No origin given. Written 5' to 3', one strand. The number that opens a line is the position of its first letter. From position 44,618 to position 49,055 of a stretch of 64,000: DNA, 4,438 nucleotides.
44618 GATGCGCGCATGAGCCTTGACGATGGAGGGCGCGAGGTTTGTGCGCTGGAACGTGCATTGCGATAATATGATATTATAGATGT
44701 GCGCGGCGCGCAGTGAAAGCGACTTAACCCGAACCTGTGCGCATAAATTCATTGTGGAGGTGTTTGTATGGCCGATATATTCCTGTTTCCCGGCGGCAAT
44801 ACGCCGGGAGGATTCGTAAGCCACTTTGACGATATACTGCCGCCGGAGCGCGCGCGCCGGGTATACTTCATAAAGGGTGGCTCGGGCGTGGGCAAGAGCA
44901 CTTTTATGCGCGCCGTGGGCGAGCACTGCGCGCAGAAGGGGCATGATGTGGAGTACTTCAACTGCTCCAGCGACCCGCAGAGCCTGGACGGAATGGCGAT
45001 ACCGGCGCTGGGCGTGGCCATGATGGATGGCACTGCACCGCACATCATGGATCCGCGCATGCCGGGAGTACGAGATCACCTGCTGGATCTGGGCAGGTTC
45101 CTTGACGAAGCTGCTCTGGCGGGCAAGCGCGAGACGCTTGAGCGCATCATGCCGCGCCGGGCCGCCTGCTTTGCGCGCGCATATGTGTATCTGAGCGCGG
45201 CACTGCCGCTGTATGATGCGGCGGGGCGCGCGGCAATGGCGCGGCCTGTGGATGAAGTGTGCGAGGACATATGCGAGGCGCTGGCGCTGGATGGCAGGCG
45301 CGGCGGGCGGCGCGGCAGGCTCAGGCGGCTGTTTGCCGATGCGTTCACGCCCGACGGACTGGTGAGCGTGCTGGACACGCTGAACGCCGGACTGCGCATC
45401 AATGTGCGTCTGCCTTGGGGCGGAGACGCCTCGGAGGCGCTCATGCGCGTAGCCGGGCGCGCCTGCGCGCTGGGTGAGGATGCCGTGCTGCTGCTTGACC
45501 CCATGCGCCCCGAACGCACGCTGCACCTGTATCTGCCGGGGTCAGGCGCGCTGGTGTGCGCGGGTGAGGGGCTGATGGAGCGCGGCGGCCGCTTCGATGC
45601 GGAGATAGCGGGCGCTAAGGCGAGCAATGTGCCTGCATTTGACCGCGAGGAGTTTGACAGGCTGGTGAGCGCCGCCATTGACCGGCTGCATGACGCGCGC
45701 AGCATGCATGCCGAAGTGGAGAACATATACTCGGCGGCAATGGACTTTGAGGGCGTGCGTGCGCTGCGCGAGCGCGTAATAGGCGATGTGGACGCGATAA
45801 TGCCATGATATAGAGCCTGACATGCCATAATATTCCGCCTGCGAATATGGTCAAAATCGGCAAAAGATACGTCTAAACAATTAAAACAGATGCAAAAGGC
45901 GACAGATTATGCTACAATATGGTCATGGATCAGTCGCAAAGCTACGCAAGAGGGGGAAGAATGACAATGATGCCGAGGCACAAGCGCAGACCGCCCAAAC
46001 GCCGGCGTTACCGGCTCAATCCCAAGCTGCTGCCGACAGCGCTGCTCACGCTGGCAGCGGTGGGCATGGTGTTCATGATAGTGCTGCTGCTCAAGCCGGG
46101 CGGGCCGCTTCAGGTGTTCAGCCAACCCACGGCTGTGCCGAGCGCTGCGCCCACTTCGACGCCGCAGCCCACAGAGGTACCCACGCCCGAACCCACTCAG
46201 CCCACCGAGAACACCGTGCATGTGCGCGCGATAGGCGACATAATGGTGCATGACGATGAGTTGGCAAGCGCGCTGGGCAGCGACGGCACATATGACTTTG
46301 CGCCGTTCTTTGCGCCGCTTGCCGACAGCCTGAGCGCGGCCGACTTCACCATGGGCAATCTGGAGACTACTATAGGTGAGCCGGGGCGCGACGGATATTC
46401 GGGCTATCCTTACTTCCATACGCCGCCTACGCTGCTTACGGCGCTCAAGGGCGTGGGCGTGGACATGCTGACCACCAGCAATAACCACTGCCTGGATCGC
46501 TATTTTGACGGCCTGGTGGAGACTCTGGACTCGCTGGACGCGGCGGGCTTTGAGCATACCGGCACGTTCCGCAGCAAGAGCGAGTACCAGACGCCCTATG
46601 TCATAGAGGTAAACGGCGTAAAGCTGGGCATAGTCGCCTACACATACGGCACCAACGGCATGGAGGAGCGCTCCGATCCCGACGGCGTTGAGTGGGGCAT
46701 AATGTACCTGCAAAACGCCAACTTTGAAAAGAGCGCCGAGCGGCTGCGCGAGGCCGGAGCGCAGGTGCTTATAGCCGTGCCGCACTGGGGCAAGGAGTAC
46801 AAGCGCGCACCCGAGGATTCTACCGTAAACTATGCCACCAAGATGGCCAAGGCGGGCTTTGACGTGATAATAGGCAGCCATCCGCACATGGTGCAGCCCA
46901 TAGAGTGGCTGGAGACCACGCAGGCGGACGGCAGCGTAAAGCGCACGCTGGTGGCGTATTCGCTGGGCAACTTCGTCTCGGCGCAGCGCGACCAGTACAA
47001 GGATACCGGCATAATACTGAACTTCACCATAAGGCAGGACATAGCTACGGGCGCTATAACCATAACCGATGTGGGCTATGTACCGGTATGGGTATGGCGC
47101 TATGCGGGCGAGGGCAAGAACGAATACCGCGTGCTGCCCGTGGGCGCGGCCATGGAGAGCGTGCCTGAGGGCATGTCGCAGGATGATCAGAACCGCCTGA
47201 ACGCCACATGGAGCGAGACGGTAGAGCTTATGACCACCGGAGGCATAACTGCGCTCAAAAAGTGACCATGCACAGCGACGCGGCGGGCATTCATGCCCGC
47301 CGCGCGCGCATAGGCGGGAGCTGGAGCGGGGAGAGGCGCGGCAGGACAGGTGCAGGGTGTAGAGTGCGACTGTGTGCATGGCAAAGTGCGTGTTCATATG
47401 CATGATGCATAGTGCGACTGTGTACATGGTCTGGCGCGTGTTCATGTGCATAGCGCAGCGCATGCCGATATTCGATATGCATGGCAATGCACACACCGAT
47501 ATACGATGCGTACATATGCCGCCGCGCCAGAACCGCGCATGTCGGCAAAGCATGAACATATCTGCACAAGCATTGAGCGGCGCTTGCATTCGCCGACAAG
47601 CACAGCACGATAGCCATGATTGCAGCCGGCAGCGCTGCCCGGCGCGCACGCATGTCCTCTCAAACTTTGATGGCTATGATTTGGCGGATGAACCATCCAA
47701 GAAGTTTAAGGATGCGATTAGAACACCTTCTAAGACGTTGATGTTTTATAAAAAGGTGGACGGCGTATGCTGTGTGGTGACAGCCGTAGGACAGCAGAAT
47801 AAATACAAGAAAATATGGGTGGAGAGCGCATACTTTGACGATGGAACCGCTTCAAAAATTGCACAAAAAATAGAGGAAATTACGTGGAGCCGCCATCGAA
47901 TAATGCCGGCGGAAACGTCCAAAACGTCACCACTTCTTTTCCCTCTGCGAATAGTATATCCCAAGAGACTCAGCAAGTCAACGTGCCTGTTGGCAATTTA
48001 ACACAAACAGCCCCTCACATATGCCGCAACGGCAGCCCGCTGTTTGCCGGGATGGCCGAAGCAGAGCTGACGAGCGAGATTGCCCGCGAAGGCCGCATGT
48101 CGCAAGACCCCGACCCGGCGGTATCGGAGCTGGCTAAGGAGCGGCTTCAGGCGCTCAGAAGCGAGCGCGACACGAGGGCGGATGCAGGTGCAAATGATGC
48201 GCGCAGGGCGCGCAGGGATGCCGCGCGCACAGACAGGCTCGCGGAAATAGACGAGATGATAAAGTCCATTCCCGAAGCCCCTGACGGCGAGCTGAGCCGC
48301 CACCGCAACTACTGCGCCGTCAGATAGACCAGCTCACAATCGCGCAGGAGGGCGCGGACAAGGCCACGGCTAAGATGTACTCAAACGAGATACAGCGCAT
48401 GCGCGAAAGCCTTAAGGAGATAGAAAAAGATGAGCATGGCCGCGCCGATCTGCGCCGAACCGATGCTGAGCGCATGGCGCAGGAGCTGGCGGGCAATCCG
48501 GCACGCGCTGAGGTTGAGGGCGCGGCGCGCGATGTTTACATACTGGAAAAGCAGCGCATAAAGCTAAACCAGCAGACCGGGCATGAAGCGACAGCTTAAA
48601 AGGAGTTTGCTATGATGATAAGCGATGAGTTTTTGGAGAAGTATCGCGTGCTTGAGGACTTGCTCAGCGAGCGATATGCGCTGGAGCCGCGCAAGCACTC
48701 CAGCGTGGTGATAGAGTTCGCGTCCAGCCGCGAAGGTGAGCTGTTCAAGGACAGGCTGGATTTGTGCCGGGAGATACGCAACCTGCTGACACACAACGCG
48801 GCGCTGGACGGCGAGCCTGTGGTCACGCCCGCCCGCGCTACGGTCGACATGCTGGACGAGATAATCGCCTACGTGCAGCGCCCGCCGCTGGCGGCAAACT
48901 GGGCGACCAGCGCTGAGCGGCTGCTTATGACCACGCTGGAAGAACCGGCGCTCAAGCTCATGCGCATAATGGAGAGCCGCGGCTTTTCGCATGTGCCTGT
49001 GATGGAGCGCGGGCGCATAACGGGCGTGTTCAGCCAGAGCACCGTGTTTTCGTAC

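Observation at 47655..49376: Low-GC islet with a gene split across three frames, followed by a HEPN-like/CBS protein: possible decayed foreign module (defence or toxin-like?)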

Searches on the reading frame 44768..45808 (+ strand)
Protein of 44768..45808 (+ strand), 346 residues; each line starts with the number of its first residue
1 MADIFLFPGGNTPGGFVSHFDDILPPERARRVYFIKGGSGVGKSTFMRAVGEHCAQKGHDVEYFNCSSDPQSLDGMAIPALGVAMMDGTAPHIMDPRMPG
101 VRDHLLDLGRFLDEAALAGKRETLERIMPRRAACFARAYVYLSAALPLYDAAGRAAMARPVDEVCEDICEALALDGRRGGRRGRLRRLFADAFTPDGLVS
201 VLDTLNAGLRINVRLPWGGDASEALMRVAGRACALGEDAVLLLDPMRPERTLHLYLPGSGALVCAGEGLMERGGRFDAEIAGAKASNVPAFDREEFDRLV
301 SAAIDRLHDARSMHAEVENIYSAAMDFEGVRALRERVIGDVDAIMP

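Call 5: search_protein_families(library=pfam, max_evalue=1, proteins=[window:44768-45808:+])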
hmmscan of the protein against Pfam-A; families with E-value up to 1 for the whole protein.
window:44768-45808:+ (346 aa): 20 families
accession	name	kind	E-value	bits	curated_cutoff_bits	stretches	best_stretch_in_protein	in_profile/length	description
PF24883.2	NPHP3_N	-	3.3e-05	24.6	24.8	1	20-71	12-63/164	Nephrocystin 3, N-terminal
PF13401.12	AAA_22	-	0.00049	20.9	27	1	29-76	4-50/130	AAA domain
PF13191.12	AAA_16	-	0.00086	20.3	32.6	1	31-224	25-150/167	AAA ATPase domain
PF13604.12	AAA_30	-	0.001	19.3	27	1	30-67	18-55/191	AAA domain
PF03029.23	ATP_bind_1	-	0.0018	18.5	27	1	36-65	2-31/240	Conserved hypothetical ATP binding protein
PF25199.1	nSTAND_NTPase5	-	0.0019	18.5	34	1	25-71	36-83/145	Novel STAND NTPase 5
PF00158.32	Sigma54_activat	-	0.021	15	20.2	1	34-73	26-65/168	Sigma-54 interaction domain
PF13245.12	AAA_19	-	0.05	14.2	25.1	1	29-60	10-41/134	AAA domain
PF13555.12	AAA_29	-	0.05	13.8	27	1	29-49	22-41/61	P-loop containing region of AAA domain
PF13173.12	AAA_14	-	0.051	14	27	1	30-70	2-41/129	AAA domain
PF03266.21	NTPase_1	-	0.063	13.6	23.9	1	34-67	3-36/168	NTPase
PF05729.18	NACHT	-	0.073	13.3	26.7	1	31-60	1-30/167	NACHT domain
PF03193.22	RsgA_GTPase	-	0.083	13.1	30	1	29-59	105-135/174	RsgA GTPase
PF03308.22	MeaB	-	0.092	12.2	23.1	1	29-63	33-66/273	Methylmalonyl Co-A mutase-associated GTPase MeaB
PF01637.24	ATPase_2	-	0.1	12.9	33.2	1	29-65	19-55/225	ATPase domain predominantly from Archaea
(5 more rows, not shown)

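Call 27: search_protein_families(library=ncbifam, max_evalue=1, proteins=[window:44768-45805:+])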
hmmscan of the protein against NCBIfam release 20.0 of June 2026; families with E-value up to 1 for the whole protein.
window:44768-45805:+ (346 aa): 15 families
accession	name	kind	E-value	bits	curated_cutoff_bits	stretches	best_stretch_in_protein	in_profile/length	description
NF005320.0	PRK06851.1-6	equivalog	9.1e-56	189.3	556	1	6-341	8-357/363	hypothetical protein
NF005317.0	PRK06851.1-1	equivalog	8e-38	130.7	689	2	6-210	8-212/369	hypothetical protein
NF005319.0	PRK06851.1-5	equivalog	2.2e-12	46.7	739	1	7-121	26-138/360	hypothetical protein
NF005318.0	PRK06851.1-2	equivalog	3.9e-12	46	734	1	9-96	192-276/353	hypothetical protein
TIGR03420.1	DnaA_homol_Hda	equivalog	0.00033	20.3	194.8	1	27-72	35-80/226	DnaA regulatory inactivator Hda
NF005250.0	PRK06761.1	equivalog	0.00069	18.7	270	1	31-74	4-49/282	hypothetical protein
NF038214.1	IS21_help_AAA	equivalog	0.0025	17.6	200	1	34-67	94-127/232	IS21-like element helper ATPase IstB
NF006958.0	PRK09435.1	equivalog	0.0042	16.2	329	1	29-62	57-89/333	methylmalonyl Co-A mutase-associated GTPase MeaB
NF041552.1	TF_PrdR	equivalog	0.0086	14.4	795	1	34-73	294-332/577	sigma-54 dependent transcriptional regulator PrdR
TIGR00362.1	DnaA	equivalog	0.012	14.7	343.9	1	33-64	140-173/437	chromosomal replication initiator protein DnaA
TIGR00750.1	lao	equivalog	0.053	12.6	240.75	1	34-63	38-67/300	methylmalonyl Co-A mutase-associated GTPase MeaB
NF001154.0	PRK00149.3-3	equivalog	0.11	11.4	410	1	34-66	154-187/462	chromosomal replication initiator protein DnaA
TIGR02673.1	FtsE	equivalog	0.17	11.5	264.85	1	30-62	28-60/214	cell division ATP-binding protein FtsE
NF041417.1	ArsA_halo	exception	0.19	10.4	800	1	21-61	324-364/617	arsenical pump-driving ATPase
NF041906.1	V4R_TF_MobR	exception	0.21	10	999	1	34-73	259-298/544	phenol degradation transcriptional regulator MobR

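Call 28: search_protein_families(library=padloc, max_evalue=1, proteins=[window:44768-45805:+])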
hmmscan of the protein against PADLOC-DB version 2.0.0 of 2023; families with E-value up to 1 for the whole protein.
window:44768-45805:+ (346 aa): 3 families
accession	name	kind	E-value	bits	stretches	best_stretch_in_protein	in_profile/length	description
PDLC04373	PDC-M05B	-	0.024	12.7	1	290-324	19-53/141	-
PDLC04140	mad8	-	0.027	12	1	31-80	28-70/314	mads_8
PDLC04897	PDC-S06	-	0.098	9.2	1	30-65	23-57/727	-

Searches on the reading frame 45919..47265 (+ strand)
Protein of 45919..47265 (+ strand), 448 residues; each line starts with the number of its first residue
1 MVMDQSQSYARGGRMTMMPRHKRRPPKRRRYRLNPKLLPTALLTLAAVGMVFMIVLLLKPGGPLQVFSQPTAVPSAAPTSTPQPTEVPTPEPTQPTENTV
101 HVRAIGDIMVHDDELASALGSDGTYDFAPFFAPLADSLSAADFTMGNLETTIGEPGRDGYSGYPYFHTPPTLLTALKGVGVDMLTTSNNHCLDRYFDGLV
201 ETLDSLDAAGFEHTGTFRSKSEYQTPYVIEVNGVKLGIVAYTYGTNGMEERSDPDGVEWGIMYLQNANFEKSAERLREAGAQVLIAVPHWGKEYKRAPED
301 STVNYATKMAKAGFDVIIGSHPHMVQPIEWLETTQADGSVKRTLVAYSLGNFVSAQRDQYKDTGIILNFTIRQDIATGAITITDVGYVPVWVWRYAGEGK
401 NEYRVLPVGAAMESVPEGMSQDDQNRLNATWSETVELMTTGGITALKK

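Call 5: search_protein_families(library=pfam, max_evalue=1, proteins=[window:45919-47265:+])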
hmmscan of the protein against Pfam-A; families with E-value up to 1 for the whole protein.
window:45919-47265:+ (448 aa): 4 families
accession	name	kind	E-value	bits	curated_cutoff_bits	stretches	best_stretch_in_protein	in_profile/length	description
PF09587.15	PGA_cap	-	2.5e-68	230.8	27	1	104-356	4-255/255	Bacterial capsule synthesis protein PGA_cap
PF17941.7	PP_kinase_C_1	-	0.02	15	25.7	1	298-375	77-150/167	Polyphosphate kinase C-terminal domain 1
PF07991.19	KARI_N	-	0.082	12.9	20.6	1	272-327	19-74/165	Acetohydroxy acid isomeroreductase, NADPH-binding domain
PF24951.3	LisH_PAC1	-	0.27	11.5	27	1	263-278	14-29/36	PAC1 LisH domain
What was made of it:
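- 45919..47265 (+): Resident PGA_cap (capsule-synthesis/metallophosphatase-like) gene. It is the left syntenic anchor. Pfam PF09587, E 2.5e-68 (call 5).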

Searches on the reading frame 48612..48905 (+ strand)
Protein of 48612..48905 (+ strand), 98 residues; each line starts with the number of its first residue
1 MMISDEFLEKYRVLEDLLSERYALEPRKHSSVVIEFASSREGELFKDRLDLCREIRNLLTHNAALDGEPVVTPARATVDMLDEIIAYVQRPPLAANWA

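Call 58: predict_structure(alignment_id=A3)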
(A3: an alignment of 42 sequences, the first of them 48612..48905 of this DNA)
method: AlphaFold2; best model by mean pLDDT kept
length: 98 residues; sequences in the alignment: 42
mean_pLDDT: 86.2   pTM: 0.78
mean pLDDT of the five models: 86.2, 84.4, 83.4, 82.1, 81.9
residues with pLDDT >= 90: 60; 70-90: 22; 50-70: 13; < 50: 3
segments of 3 or more residues with pLDDT < 50: 96-98
pLDDT, mean of each block of 10 residues (from residue 1): 90 95 83 92 93 92 68 93 94 56
secondary structure, 60 per line:
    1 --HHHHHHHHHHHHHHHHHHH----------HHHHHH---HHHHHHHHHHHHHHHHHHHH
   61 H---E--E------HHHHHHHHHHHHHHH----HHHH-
elements in order: H3-21 H32-37 H41-61 H75-89 H94-97
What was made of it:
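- On HEPN superfamily (48612 product, residues 1-95): The AF2 model of residues 1-98 has pLDDT 86 (call 58).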

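Call 79: search_solved_structures(query=A4, max_evalue=10, show_alignments=3)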
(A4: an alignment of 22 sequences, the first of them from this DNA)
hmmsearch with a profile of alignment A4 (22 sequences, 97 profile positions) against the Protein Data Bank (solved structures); distinct sequences matched with E-value up to 10: 9.
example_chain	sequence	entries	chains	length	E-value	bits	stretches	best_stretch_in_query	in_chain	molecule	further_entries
3zjd_A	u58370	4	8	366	0.15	15.7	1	43-77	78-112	A20P50 | TUMOR NECROSIS FACTOR ALPHA-INDUCED PROTEIN 3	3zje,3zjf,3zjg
5dq6_A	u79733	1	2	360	0.19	15.3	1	41-73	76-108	Tumor necrosis factor alpha-induced protein 3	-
5v3p_A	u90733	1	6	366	0.23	15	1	43-75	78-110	Tumor necrosis factor alpha-induced protein 3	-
2vfj_A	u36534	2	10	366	0.23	15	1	43-75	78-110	TUMOR NECROSIS FACTOR | Tumor necrosis factor alpha-induced protein 3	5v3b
5lrx_A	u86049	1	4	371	0.24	15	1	43-75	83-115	Tumor necrosis factor alpha-induced protein 3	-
3dkb_A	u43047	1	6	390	0.26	14.9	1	43-75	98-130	Tumor necrosis factor, alpha-induced protein 3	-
3tva_A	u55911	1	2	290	0.28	14.8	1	49-96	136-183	Xylose isomerase domain protein TIM barrel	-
9t0z_D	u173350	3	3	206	0.49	14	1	8-76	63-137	Small ribosomal subunit protein uS4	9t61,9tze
6sga_Fb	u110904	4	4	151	1.1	12.9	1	9-77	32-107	mt-SAF31 | Complex 1 protein (LYR family)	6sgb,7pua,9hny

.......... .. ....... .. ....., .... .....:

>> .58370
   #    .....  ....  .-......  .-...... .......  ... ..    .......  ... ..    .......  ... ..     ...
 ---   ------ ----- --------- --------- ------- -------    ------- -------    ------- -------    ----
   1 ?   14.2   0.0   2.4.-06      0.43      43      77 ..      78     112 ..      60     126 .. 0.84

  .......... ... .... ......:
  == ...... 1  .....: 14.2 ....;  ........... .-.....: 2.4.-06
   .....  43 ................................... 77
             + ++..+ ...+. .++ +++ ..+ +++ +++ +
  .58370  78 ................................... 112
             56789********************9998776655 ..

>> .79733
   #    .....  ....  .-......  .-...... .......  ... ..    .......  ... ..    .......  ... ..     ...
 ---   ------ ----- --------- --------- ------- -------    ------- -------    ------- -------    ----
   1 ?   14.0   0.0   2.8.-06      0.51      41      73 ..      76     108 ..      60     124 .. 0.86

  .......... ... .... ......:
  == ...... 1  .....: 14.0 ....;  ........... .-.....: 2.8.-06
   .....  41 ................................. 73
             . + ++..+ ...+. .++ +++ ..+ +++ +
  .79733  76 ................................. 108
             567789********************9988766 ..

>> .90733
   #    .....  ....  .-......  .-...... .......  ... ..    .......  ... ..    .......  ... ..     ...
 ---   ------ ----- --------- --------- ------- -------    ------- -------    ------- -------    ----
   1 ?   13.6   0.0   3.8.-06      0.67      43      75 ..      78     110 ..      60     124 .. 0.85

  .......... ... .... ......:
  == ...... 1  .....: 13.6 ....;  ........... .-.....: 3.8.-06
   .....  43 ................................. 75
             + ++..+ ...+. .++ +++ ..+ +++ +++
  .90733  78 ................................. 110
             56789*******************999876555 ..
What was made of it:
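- On HEPN superfamily (48612 product, residues 1-95): A profile against PDB sequences gives no HEPN hit (call 79).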

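Call 87: fold_search(model_id=the predicted structure, library=pdb)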
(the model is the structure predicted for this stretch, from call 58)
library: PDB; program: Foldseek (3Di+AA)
matches with E <= 10: 48; with E <= 0.001: 0
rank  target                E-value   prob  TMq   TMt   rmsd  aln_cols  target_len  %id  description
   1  6dg5_A                2.1e+00  0.07  0.22  0.22   8.4        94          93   13  Structure of a de novo designed Interleukin-2/Interleukin-15 mimetic complex with IL-2Rb and IL-2Rg (released 2019-01-16)
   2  7l7v_E                4.4e+00  0.05  0.27  0.26  12.5       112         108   11  Crystal structure of Arabidopsis NRG1.1 CC-R domain K94E/K96E/R99E/K100E/R103E/K106E/K110E mutant (released 2021-06-16)
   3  8dz8_B                4.7e+00  0.07  0.30  0.31   9.6       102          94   12  Neoleukin 4, a de novo designed IL-4 mimetic (released 2023-03-29)
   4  6dg6_C                4.7e+00  0.05  0.25  0.25   9.3        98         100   11  Structure of a de novo designed Interleukin-2/Interleukin-15 mimetic (released 2019-01-16)
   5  8sjh_B                5.2e+00  0.03  0.19  0.17  12.8       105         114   15  Zn-Bound Structure of Computationally Designed Homotrimer TP1 (released 2023-07-05)
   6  9uc5_B                5.5e+00  0.08  0.32  0.33   6.5        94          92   18  Mini-protein binder of N-terminal domain of nucleocapsid protein of SARS-CoV2 (released 2026-02-25)
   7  8bw9_B                5.5e+00  0.05  0.29  0.14  13.4       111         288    7  Cryo-EM structure of the RAF activating complex KSR-MEK-CNK-HYP (released 2024-02-21)
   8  7l7v_A                5.5e+00  0.04  0.24  0.21  10.3        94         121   11  Crystal structure of Arabidopsis NRG1.1 CC-R domain K94E/K96E/R99E/K100E/R103E/K106E/K110E mutant (released 2021-06-16)
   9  7f9k                  5.8e+00  0.06  0.27  0.19  12.8       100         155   12  Crystal structure of the variable region of Plasmodium RIFIN #6(PF3D7_1400600) (released 2021-08-18)
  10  1rty_B                5.8e+00  0.06  0.31  0.22   8.8       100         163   15  Crystal Structure of Bacillus subtilis YvqK, a putative ATP-binding Cobalamin Adenosyltransferase, The North East Stru (released 2003-12-23)
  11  7pua_FN               5.8e+00  0.03  0.23  0.11  11.6        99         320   10  Middle assembly intermediate of the Trypanosoma brucei mitoribosomal small subunit (released 2022-03-02)
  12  9dbc                  5.8e+00  0.03  0.22  0.21  13.1       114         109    7  Mn-Bound Structure of Computationally Designed Homotrimer Tet4 (released 2025-08-06)
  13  7jzk_D                6.2e+00  0.05  0.24  0.21  12.0       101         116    9  Crystal structure of LAIR1 ectodomain (from MGD21) in complex with Plasmodium RIFIN (PF3D7_0401300) V2 domain (released 2021-05-26)
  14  8dz8_A                6.2e+00  0.04  0.23  0.24   9.7       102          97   12  Neoleukin 4, a de novo designed IL-4 mimetic (released 2023-03-29)
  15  7qsd_V                6.2e+00  0.03  0.25  0.23  10.8       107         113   13  Bovine complex I in the active state at 3.1 A (released 2022-03-02)
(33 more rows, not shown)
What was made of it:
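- On HEPN superfamily (48612 product, residues 1-95): Caveat: Foldseek against PDB gives nothing significant (call 87).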
